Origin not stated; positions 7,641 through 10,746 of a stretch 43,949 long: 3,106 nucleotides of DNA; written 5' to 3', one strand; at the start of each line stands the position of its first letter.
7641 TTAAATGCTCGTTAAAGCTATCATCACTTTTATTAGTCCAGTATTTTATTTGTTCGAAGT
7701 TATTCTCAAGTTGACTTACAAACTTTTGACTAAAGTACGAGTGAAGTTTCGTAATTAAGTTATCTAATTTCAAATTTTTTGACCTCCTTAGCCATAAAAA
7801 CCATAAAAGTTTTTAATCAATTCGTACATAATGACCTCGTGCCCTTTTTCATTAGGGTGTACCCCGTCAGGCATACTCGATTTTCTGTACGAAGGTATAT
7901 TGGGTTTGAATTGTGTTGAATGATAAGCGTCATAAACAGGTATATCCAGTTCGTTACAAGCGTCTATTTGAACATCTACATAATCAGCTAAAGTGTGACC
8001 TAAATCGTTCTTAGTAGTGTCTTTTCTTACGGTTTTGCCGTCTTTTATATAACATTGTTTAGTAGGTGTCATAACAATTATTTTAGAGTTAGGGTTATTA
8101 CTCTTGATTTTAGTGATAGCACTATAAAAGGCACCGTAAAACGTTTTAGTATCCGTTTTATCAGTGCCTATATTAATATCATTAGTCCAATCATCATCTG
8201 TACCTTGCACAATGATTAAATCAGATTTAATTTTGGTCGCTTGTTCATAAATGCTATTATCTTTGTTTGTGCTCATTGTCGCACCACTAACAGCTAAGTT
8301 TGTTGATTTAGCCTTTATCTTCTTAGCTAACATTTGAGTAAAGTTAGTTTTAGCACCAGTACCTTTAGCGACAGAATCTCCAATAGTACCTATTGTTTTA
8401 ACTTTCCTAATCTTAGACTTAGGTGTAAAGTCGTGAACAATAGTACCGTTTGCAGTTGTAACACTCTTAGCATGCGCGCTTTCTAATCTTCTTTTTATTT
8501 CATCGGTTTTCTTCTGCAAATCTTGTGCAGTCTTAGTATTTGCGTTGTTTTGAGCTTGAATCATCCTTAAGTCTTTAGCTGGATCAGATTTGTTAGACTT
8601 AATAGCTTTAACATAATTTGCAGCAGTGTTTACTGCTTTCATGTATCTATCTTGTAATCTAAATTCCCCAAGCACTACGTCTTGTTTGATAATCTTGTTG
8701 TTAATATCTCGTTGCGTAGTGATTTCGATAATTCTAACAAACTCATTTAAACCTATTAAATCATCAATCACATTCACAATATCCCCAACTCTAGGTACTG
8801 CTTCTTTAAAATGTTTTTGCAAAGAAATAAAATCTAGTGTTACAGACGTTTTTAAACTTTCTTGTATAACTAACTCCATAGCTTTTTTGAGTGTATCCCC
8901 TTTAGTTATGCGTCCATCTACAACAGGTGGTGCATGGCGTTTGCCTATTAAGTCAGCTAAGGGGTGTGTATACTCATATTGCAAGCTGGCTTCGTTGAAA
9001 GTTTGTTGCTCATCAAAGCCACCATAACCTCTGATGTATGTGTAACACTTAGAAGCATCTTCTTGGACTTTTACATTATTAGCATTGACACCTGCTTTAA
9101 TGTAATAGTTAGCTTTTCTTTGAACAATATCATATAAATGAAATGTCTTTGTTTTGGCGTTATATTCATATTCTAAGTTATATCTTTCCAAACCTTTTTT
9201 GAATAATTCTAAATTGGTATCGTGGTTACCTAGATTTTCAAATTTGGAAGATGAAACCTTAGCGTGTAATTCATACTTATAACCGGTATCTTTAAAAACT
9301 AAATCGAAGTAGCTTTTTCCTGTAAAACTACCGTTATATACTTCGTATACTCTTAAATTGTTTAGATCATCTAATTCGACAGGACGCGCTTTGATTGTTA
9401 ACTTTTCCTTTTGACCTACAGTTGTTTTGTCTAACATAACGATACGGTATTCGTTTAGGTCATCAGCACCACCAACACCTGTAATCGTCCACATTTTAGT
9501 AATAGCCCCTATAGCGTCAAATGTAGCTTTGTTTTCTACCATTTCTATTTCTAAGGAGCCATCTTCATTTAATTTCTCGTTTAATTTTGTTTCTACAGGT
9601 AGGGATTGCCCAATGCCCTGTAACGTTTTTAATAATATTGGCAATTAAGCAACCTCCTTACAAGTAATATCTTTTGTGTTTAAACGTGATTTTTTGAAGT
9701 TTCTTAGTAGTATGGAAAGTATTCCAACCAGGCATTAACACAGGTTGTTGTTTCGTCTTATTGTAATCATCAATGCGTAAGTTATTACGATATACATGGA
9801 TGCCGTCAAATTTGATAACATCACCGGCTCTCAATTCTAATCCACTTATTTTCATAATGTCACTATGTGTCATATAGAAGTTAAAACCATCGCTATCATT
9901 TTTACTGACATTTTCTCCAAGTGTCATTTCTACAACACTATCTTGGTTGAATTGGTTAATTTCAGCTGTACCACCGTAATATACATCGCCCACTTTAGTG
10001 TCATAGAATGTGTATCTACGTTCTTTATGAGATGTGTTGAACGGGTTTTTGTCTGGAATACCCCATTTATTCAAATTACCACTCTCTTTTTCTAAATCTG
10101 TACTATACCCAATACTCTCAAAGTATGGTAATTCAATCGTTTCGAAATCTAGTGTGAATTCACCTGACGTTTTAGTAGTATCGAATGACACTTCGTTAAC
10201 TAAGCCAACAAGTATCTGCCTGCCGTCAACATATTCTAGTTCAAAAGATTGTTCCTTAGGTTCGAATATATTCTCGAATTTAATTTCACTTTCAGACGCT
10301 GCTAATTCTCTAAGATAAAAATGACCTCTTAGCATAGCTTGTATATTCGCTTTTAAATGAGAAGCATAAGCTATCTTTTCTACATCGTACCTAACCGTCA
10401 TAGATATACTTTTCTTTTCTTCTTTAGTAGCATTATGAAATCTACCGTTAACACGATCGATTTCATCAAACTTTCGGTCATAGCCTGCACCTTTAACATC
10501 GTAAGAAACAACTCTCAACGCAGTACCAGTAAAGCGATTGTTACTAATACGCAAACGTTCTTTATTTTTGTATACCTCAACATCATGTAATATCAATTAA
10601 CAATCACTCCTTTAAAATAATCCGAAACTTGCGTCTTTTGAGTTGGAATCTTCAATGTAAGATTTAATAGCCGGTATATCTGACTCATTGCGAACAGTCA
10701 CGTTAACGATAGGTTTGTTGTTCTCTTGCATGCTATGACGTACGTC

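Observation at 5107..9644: Two enzymatic tail tip proteins in tandem: Tal with an SGNH esterase, and an 888-aa pectate-lyase-fold fibre.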

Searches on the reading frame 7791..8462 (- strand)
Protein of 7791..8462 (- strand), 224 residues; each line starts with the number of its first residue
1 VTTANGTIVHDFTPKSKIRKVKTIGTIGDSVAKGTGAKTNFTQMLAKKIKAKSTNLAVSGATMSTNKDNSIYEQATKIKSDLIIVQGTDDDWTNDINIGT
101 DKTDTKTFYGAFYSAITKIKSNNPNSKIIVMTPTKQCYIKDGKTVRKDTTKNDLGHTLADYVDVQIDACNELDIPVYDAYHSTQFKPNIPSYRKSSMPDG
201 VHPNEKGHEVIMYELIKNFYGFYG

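Call 46: search_solved_structures(query=window:7791-8447:-, max_evalue=0.1, show_alignments=5)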
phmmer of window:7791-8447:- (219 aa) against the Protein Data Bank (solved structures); distinct sequences matched with E-value up to 0.1: 6.
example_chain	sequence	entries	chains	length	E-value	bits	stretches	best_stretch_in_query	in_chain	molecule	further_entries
6v8i_AE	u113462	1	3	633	7.6e-93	313.3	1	1-219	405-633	Tail-Associated Lysin, gp59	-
8egr_K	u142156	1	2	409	8.5e-59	202.1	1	1-215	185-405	SGNH_hydro domain-containing protein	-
7bxd_A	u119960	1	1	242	2.3e-19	73.3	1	21-210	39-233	GDSL-like protein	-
3dc7_A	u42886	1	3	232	1.1e-10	44.9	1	20-210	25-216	Putative uncharacterized protein lp_3323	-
4q7q_A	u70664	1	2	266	7.5e-09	38.9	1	72-179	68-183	Lipolytic protein G-D-S-L family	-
3bzw_A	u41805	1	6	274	0.00025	24.1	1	101-211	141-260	Putative lipase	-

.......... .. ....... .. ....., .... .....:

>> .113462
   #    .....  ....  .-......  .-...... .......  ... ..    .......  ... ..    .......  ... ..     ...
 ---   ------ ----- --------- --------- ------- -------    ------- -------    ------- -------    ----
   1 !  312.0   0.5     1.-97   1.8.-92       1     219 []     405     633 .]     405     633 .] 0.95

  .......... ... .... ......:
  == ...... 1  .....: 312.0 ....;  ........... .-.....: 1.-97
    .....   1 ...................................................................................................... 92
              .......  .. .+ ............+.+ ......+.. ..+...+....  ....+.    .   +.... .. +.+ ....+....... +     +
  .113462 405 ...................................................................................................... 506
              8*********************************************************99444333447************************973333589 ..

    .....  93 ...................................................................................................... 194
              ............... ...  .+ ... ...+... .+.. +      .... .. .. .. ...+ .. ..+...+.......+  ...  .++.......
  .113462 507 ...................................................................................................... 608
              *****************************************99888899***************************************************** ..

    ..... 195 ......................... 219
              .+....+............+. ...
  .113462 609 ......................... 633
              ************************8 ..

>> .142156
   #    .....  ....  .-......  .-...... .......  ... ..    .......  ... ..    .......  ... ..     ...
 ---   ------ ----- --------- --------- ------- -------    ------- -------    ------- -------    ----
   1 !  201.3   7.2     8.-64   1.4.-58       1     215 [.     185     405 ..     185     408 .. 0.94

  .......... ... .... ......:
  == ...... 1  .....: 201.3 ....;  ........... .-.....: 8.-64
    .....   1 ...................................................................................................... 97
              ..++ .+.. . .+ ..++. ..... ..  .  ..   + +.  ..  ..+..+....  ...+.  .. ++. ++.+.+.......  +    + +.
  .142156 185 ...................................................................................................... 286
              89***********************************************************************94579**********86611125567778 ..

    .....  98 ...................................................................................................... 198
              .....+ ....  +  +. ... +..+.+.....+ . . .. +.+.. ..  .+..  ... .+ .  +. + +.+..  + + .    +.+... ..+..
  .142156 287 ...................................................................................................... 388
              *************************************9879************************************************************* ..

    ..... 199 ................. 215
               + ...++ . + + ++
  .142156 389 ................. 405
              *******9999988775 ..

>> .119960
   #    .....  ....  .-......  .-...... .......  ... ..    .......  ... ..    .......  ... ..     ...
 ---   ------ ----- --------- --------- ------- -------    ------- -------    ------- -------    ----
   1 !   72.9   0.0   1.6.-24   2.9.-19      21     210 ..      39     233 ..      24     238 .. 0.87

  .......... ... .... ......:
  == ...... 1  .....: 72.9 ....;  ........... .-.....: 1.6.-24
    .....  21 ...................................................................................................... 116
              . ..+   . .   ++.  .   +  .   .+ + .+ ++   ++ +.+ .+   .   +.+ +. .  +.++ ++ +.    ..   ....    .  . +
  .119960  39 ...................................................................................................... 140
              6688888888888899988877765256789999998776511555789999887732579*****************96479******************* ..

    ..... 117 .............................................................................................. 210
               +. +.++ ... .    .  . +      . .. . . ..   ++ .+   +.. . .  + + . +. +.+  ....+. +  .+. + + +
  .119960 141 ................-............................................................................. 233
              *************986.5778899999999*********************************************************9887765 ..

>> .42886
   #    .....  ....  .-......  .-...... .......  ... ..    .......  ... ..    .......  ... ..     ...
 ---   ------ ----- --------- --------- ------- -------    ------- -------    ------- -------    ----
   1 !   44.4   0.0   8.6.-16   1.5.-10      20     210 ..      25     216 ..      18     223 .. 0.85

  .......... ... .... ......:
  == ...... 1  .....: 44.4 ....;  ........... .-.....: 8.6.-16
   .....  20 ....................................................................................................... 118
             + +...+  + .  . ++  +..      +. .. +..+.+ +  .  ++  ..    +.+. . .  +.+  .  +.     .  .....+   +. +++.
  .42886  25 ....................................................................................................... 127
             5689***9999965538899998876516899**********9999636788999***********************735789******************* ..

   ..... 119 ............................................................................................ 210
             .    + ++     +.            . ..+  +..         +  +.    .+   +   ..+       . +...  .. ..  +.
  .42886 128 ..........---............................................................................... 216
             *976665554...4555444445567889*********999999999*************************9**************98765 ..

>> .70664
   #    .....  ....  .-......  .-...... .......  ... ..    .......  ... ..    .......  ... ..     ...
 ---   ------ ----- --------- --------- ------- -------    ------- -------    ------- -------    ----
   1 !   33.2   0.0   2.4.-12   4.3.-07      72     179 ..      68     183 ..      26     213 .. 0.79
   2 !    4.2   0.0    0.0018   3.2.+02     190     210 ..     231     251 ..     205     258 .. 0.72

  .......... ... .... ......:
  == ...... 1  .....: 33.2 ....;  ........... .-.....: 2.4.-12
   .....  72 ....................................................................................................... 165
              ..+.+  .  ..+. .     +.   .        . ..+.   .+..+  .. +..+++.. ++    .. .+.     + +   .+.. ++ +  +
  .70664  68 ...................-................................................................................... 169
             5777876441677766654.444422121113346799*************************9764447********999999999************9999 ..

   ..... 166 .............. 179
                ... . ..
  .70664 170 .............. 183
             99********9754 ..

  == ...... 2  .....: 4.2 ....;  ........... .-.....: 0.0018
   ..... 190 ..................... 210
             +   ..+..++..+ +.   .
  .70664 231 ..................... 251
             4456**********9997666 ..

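Call 61: find_homologous_proteins(query=window:7791-8462:-, max_evalue=0.00001)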
Query window:7791-8462:- (224 aa): 41 proteins with E <= 0.00001 among 453 candidates.
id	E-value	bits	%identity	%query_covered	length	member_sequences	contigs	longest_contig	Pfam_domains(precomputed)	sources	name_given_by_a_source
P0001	1.9e-138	477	96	100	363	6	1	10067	PF13472.13,PF00657.29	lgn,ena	-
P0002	2.4e-97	343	71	100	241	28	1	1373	PF13472.13,PF00657.29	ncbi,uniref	ncbi:SGNH/GDSL hydrolase family protein, partial [Staphylococcus haemolyticus]|uniref:SGNH/GDSL hydr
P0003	1.3e-96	340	71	100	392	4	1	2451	PF06605.19,PF13472.13,PF00657.29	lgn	-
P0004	7.6e-95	335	90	81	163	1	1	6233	PF13472.13,PF00657.29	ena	-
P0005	5.8e-92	325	100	64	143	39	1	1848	PF13472.13,PF00657.29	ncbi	ncbi:SGNH/GDSL hydrolase family protein, partial [Staphylococcus epidermidis]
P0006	7.9e-82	292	64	93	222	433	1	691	PF13472.13,PF00657.29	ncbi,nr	ncbi:SGNH/GDSL hydrolase family protein [Staphylococcus aureus]|nr:SGNH/GDSL hydrolase family protei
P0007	1.9e-81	291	64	94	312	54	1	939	PF13472.13,PF00657.29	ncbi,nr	ncbi:SGNH/GDSL hydrolase family protein, partial [Staphylococcus aureus]|nr:SGNH/GDSL hydrolase fami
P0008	1.0e-78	282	81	73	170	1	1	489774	PF13472.13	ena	-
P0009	1.5e-78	281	59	100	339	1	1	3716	PF13472.13,PF00657.29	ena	-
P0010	1.6e-78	281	58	100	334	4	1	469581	PF13472.13,PF00657.29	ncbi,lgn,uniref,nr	ncbi:SGNH/GDSL hydrolase family protein [Staphylococcus lentus]|uniref:SGNH/GDSL hydrolase family pr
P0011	5.2e-78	280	59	100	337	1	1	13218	PF13472.13,PF00657.29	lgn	-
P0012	1.1e-77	279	59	100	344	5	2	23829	PF13472.13,PF00657.29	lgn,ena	-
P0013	9.6e-76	272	59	100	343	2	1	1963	PF13472.13,PF00657.29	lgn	-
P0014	3.5e-75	270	59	100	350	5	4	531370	PF13472.13,PF00657.29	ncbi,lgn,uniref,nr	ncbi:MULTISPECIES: SGNH/GDSL hydrolase family protein [unclassified Mammaliicoccus]|uniref:SGNH/GDSL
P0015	9.5e-75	269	58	100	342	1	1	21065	PF13472.13,PF00657.29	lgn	-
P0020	7.5e-69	250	56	100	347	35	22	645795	PF13472.13,PF00657.29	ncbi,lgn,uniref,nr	ncbi:SGNH/GDSL hydrolase family protein [Staphylococcus pseudintermedius]|uniref:SGNH/GDSL hydrolase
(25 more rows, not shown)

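Call 64: find_encoding_contigs(protein=P0020, flank=7000, max_places=2)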
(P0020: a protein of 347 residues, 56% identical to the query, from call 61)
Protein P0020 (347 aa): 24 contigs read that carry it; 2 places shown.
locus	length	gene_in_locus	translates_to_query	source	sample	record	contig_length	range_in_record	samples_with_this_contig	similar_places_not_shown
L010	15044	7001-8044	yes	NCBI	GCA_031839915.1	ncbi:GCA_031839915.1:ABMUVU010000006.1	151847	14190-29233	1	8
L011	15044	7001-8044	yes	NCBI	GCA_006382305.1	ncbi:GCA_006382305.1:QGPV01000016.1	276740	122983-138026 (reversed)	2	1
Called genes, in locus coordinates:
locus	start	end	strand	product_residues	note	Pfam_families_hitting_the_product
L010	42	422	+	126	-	PF12363:Phage_TAC_12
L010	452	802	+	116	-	-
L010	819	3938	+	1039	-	-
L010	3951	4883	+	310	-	PF05709:Sipho_tail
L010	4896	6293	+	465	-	PF24650:TT1_Tal, PF06605:Prophage_tail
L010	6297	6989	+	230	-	-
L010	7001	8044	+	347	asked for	PF00657:Lipase_GDSL, PF13472:Lipase_GDSL_2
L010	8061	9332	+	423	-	PF10651:BppU_N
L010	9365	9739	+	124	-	-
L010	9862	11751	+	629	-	PF05257:CHAP, PF01832:Glucosaminidase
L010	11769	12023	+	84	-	PF04531:Phage_holin_1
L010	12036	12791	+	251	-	PF05257:CHAP, PF24246:SH3b_T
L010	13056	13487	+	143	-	PF13274:SocA_Panacea (weak)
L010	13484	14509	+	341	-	-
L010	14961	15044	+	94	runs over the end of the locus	-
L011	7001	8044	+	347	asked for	PF00657:Lipase_GDSL, PF13472:Lipase_GDSL_2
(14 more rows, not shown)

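Call 67: search_solved_structures(query=P0020, max_evalue=1)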
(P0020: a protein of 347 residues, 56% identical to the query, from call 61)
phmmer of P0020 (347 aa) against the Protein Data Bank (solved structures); distinct sequences matched with E-value up to 1: 10.
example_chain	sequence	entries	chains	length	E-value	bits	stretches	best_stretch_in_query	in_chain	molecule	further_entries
6v8i_AE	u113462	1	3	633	9.4e-94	317.4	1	99-347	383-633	Tail-Associated Lysin, gp59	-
8egr_K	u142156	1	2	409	1.7e-67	231.1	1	115-343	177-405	SGNH_hydro domain-containing protein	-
7bxd_A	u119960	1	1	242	2.5e-14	56.5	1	151-338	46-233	GDSL-like protein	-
4q7q_A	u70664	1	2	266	2e-05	27.2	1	151-314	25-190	Lipolytic protein G-D-S-L family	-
3dc7_A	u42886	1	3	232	0.0092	18.4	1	140-338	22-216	Putative uncharacterized protein lp_3323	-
4ppy_A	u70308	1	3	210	0.012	18.1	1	222-337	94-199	Putative acylhydrolase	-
4hf7_A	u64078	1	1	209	0.032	16.7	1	215-340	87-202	Putative acylhydrolase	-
1deo_A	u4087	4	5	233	0.045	16.2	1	146-211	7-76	RHAMNOGALACTURONAN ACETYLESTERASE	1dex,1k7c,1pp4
3c1u_A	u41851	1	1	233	0.049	16.1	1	146-211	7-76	Rhamnogalacturonan acetylesterase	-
4iyj_A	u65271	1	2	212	0.075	15.5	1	219-340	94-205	GDSL-like protein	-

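Call 68: search_protein_families(library=phrogs, proteins=[P0020, L010:6297-6989:+], max_evalue=0.001)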
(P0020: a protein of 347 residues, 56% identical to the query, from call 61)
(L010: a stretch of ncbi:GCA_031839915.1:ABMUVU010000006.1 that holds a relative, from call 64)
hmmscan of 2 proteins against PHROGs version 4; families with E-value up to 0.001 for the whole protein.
P0020 (347 aa): 6 families
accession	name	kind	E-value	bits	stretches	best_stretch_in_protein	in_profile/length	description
phrog_5240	-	tail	8.2e-131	438.8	1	2-346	306-669/670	tail fiber protein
phrog_663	-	head and packaging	7.6e-108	362.6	1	80-347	357-628/628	minor head protein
phrog_33778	-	head and packaging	1.9e-68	232.4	1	112-343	168-399/403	virion structural protein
phrog_11541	-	unknown function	5e-25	89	1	100-335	554-816/832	-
phrog_38470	-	unknown function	2.9e-16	59.5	1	116-335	654-881/892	-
phrog_13015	-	head and packaging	1.2e-11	44.6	1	82-336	83-335/618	virion structural protein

L010:6297-6989:+ (230 aa): 6 families
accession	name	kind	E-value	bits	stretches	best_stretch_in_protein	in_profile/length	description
phrog_8437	-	unknown function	2.3e-142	473.3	1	1-230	1-230/230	-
phrog_18602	-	head and packaging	1.1e-19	71.8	1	105-230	350-479/479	virion structural protein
phrog_7389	-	tail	9.9e-16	58.4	1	33-230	539-732/732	tail fiber protein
phrog_6907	-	unknown function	1.6e-14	55.1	2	43-79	58-94/99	-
phrog_38707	-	unknown function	3.6e-10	40.1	2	79-111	336-368/675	-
phrog_574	-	unknown function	0.00081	20.8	0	48-89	33-74/96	-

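Call 69: predict_structure(alignment_id=A1)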
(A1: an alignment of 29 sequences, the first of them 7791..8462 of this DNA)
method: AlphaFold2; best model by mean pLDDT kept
length: 224 residues; sequences in the alignment: 29
mean_pLDDT: 94.2   pTM: 0.92
mean pLDDT of the five models: 94.2, 93.4, 93.0, 91.9, 90.1
residues with pLDDT >= 90: 181; 70-90: 43; 50-70: 0; < 50: 0
segments of 3 or more residues with pLDDT < 50: none
pLDDT, mean of each block of 10 residues (from residue 1): 82 96 97 93 98 97 92 97 97 94 97 98 98 90 83 95 98 97 90 90 94 97 96
secondary structure, 60 per line:
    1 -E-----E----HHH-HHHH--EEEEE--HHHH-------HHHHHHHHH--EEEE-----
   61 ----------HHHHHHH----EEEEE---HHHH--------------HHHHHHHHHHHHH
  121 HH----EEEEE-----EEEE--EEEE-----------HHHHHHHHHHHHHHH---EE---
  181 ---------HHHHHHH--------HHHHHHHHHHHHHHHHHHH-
elements in order: H17-20 E23-27 H30-33 H41-49 E52-55 H71-77 E82-86 H90-93 H108-122 E127-131 E137-140 E143-146 H158-172 H190-196 H205-223

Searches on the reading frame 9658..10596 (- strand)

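Call 4: search_protein_families(library=pfam, proteins=[window:9658-10596:-], max_evalue=0.01)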
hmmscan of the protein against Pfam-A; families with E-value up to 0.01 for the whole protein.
window:9658-10596:- (312 aa): 0 families

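Call 59: search_protein_families(library=phrogs, proteins=[window:9658-10596:-], max_evalue=0.00001)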
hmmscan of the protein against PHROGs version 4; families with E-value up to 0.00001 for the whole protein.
window:9658-10596:- (312 aa): 2 families
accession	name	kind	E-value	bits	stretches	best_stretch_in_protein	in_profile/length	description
phrog_28208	-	tail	8.5e-37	127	1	196-311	2-117/118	tail protein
phrog_33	-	tail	3.6e-35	123.1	1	21-312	50-280/651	distal tail protein Dit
